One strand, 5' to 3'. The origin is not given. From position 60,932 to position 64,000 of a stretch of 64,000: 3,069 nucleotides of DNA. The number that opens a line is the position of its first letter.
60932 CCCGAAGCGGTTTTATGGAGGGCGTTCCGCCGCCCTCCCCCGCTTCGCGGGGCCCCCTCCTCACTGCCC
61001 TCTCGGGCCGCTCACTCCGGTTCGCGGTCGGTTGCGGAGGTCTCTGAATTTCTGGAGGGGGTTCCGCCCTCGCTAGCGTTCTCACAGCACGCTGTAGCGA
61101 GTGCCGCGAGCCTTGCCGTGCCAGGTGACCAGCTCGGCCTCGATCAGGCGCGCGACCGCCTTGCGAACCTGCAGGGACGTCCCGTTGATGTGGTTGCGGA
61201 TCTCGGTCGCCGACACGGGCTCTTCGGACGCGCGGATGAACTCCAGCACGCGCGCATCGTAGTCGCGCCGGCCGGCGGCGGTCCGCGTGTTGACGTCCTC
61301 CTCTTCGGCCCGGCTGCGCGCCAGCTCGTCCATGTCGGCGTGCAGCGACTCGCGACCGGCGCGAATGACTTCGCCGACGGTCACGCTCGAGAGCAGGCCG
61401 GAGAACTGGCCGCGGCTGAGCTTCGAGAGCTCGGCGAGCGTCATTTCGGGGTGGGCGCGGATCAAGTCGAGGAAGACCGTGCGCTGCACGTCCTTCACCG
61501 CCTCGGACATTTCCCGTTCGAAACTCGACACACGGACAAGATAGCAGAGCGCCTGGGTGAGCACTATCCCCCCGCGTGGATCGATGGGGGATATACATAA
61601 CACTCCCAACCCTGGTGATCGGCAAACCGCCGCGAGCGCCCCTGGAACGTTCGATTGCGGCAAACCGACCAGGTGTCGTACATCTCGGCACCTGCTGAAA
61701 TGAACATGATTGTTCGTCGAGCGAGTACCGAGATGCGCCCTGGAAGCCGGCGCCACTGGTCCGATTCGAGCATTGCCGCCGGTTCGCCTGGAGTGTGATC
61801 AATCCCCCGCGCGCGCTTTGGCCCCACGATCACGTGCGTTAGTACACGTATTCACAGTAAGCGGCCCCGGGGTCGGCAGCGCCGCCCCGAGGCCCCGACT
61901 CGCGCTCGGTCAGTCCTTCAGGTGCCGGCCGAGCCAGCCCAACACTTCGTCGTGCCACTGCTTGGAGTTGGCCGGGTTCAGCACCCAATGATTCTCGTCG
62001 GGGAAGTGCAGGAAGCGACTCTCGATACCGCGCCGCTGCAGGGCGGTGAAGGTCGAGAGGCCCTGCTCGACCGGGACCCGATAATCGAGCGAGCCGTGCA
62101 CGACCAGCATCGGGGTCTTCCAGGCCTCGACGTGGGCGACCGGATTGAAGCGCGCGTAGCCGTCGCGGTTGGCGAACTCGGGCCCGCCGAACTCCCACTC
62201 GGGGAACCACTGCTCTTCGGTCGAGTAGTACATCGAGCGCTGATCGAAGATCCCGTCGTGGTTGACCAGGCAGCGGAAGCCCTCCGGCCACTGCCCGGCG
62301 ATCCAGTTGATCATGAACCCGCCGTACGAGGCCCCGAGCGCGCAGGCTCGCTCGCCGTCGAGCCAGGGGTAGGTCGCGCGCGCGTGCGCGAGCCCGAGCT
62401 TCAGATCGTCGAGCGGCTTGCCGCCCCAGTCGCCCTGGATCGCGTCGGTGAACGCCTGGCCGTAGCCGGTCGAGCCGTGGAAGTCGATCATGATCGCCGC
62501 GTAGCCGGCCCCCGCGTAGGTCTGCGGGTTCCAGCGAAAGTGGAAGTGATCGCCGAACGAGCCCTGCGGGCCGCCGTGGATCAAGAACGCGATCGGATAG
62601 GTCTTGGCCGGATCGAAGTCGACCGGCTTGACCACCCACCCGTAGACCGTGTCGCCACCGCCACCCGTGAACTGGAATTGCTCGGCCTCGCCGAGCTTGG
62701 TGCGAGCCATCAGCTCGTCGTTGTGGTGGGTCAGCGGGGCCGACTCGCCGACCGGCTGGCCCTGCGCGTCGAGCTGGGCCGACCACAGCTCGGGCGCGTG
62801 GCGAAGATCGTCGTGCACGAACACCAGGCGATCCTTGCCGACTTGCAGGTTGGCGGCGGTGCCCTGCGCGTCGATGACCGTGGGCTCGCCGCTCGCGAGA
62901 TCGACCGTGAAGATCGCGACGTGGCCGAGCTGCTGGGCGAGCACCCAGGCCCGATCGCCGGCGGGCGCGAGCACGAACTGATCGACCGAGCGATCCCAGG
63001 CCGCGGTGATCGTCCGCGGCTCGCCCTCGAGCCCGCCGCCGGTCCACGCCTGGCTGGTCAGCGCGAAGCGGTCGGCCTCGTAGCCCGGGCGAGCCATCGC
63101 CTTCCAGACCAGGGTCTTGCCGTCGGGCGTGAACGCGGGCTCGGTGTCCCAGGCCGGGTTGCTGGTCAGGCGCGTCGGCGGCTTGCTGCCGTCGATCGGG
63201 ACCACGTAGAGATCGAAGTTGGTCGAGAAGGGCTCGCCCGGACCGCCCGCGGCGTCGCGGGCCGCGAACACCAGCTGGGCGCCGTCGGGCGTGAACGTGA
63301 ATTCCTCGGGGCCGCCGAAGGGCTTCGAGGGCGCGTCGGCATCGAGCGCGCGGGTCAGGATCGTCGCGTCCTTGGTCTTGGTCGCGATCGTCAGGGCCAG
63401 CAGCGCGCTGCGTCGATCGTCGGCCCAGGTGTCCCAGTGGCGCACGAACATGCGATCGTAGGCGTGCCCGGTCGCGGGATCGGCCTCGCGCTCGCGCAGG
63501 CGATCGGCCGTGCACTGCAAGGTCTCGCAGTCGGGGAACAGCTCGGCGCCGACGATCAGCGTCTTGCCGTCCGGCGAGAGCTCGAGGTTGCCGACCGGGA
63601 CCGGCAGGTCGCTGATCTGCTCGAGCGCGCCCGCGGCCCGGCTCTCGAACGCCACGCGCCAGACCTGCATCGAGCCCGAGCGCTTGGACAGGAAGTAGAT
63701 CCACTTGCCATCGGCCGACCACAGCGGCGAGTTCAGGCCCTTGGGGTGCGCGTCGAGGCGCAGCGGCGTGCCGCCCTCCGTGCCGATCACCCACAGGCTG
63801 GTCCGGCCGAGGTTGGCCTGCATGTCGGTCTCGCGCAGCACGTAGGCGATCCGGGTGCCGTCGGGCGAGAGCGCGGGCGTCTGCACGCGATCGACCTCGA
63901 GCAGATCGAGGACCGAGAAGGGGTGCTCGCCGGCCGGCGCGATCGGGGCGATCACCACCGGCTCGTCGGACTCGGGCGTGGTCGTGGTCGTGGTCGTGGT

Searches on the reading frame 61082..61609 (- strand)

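Call 72: search_protein_families(library=pfam, proteins=[window:61082-61609:-], max_evalue=0.001)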
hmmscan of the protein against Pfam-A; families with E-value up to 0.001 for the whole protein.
window:61082-61609:- (175 aa): 2 families
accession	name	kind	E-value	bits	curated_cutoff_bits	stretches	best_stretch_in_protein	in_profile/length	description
PF13463.12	HTH_27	-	1e-05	26.2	22.2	1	118-173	5-63/68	Winged helix DNA-binding domain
PF12840.13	HTH_20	-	0.00077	19.8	27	0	119-162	7-49/51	Helix-turn-helix domain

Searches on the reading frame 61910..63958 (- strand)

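Call 72: search_protein_families(library=pfam, proteins=[window:61910-63958:-], max_evalue=0.001)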
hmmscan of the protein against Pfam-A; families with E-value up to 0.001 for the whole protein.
window:61910-63958:- (682 aa): 5 families
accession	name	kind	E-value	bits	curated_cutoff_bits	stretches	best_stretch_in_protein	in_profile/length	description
PF00326.27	Peptidase_S9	-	2e-60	204.4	22.6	1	473-681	2-211/213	Prolyl oligopeptidase family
PF07676.18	PD40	-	1.7e-24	85.6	20.9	2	76-101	12-38/38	WD40-like Beta Propeller Repeat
PF02129.25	Peptidase_S15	-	7.3e-08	32.8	23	1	475-580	40-140/262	X-Pro dipeptidyl-peptidase (S15 family)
PF20434.5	BD-FAE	-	1.5e-05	25.1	26.8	1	565-634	137-209/215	BD-FAE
PF10647.15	Gmad1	-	0.00014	22.3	20.5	0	23-131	22-124/251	Lipoprotein LpqB beta-propeller domain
